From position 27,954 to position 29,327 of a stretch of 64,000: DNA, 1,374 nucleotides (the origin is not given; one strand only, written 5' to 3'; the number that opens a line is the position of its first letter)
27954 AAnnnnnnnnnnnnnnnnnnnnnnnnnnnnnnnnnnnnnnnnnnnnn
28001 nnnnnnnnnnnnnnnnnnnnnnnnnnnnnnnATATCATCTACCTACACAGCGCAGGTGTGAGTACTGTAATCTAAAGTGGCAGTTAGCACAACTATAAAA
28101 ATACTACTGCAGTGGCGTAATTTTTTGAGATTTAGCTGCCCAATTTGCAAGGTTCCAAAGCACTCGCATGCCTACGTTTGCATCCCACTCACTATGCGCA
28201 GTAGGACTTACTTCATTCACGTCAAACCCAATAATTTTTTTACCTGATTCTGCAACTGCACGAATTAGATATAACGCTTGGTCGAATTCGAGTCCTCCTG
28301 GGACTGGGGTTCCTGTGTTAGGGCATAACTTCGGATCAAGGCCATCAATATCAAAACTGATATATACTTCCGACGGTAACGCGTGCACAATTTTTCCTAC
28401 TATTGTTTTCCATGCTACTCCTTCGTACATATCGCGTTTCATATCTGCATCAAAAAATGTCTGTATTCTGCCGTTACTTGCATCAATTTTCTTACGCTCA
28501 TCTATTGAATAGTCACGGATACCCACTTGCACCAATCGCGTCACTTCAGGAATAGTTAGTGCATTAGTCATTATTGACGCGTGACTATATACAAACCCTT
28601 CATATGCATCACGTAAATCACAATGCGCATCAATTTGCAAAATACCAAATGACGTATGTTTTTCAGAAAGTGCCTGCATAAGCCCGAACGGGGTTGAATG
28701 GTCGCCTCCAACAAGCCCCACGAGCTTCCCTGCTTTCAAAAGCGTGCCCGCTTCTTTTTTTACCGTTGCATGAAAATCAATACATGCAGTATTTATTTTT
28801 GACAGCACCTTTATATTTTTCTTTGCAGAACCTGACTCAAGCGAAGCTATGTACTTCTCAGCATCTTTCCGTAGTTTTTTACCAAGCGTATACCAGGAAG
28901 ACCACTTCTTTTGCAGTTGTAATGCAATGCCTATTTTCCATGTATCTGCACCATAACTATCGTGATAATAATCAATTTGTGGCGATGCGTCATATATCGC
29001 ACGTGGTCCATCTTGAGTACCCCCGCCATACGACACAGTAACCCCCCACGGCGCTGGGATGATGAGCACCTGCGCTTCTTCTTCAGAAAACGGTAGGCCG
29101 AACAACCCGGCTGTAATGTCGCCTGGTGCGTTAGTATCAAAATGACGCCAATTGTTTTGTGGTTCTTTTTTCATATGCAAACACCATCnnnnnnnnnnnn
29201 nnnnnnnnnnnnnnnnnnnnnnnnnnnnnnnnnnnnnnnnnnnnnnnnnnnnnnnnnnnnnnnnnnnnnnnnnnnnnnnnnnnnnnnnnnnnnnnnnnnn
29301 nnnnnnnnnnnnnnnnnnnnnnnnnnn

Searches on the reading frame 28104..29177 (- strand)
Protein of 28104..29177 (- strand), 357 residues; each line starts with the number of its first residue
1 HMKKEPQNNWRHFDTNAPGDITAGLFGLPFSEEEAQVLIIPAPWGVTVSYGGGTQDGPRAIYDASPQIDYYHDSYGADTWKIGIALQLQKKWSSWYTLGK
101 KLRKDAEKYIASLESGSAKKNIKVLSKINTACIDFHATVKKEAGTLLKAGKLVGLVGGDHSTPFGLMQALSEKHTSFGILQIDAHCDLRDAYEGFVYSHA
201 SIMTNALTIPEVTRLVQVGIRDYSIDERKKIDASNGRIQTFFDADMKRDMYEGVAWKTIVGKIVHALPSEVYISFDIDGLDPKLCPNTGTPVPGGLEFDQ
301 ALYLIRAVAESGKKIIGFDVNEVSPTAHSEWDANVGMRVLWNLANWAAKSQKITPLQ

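Call 25: search_protein_families(library=pfam, proteins=[window:28104-29177:-], max_evalue=0.01)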
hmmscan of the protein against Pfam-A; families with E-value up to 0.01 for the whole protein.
window:28104-29177:- (357 aa): 1 family
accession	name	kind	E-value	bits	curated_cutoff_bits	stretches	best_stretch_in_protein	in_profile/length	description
PF00491.26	Arginase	-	2.6e-52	178.4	22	1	36-342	2-276/280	Arginase family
